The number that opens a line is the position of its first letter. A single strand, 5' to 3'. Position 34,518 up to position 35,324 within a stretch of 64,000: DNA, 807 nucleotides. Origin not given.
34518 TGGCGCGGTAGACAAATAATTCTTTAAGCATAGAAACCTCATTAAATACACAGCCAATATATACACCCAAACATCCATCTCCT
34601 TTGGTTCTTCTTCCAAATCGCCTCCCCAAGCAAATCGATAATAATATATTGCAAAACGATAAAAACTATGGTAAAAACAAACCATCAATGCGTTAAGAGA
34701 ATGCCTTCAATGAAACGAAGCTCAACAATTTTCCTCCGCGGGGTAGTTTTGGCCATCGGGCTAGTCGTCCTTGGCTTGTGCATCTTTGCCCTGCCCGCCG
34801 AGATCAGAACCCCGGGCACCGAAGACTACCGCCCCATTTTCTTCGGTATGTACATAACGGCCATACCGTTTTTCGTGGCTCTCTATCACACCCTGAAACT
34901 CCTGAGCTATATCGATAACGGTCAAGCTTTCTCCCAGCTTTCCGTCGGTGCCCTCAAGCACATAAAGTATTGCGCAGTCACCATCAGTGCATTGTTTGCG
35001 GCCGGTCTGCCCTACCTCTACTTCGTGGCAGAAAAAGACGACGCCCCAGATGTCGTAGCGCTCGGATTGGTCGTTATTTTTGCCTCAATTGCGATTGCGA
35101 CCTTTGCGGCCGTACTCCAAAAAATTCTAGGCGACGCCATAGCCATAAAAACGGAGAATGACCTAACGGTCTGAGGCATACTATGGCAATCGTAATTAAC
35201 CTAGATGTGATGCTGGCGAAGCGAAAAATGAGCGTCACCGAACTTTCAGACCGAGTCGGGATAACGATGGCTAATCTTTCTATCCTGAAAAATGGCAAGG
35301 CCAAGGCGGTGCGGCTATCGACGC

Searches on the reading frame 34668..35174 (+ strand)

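Call 51: search_protein_families(library=pfam, proteins=[window:34668-35174:+], max_evalue=0.01)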
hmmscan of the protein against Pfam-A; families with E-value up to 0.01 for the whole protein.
window:34668-35174:+ (168 aa): 2 families
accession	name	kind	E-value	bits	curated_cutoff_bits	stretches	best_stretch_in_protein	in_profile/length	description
PF11188.13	DUF2975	-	3.8e-36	124.3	27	1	54-168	17-130/130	Protein of unknown function (DUF2975)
PF09843.14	DUF2070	-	0.0022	16.8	30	1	8-149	7-123/561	Predicted membrane protein (DUF2070)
